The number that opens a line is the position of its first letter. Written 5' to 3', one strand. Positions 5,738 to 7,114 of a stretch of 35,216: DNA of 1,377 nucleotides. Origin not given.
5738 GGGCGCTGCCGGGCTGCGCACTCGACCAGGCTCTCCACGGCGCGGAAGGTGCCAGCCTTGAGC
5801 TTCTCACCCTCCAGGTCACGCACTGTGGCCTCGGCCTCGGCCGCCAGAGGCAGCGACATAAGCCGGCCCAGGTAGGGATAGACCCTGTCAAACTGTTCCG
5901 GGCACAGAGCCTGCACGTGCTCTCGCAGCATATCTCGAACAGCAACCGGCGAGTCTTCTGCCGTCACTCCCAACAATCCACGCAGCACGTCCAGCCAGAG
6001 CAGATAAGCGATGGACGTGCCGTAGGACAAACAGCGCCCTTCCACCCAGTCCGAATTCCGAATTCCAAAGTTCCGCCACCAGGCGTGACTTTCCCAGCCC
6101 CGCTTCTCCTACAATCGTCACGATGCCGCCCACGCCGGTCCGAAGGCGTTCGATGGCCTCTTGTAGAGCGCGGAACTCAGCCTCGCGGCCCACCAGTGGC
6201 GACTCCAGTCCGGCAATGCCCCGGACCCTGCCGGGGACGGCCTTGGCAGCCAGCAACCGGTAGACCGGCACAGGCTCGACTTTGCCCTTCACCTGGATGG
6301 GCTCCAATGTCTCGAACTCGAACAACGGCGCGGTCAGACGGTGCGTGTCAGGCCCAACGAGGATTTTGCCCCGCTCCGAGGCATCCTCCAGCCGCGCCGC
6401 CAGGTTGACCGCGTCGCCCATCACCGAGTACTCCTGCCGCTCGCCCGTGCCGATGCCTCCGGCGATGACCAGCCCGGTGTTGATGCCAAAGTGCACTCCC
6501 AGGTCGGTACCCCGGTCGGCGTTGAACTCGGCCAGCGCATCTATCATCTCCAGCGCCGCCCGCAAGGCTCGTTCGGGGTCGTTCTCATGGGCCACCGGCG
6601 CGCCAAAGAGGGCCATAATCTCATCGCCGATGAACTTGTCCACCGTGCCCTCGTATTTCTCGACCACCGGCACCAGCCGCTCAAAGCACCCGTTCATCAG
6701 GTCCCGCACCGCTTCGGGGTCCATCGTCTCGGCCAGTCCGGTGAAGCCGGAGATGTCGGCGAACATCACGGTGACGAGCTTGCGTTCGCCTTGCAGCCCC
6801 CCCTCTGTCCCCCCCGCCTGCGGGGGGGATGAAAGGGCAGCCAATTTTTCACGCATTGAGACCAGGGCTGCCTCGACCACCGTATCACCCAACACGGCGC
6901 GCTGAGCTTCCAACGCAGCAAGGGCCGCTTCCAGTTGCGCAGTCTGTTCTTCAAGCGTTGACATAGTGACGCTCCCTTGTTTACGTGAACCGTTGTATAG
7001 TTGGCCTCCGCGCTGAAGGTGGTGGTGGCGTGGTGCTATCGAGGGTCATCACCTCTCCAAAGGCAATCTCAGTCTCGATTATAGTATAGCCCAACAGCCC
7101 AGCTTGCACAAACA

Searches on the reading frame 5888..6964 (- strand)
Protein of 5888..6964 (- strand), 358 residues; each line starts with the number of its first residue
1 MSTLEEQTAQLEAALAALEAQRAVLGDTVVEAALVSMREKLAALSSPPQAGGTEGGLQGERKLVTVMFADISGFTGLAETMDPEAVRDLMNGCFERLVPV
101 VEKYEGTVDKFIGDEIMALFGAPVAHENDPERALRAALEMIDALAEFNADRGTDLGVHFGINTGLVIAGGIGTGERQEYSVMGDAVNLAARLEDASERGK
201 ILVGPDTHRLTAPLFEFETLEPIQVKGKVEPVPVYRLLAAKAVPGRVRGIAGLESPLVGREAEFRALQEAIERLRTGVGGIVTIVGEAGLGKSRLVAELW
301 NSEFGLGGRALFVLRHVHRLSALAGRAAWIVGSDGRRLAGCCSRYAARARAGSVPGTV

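Call 34: search_protein_families(library=pfam, proteins=[window:5888-6964:-], max_evalue=0.00001)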
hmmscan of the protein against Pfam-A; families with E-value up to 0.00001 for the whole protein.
window:5888-6964:- (358 aa): 2 families
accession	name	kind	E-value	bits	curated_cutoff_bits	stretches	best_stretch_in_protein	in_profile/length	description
PF00211.25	Guanylate_cyc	-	3.3e-32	112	21.9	1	63-230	8-175/183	Adenylate and Guanylate cyclase catalytic domain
PF13191.12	AAA_16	-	2.6e-10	41.5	32.6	1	256-301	1-46/167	AAA ATPase domain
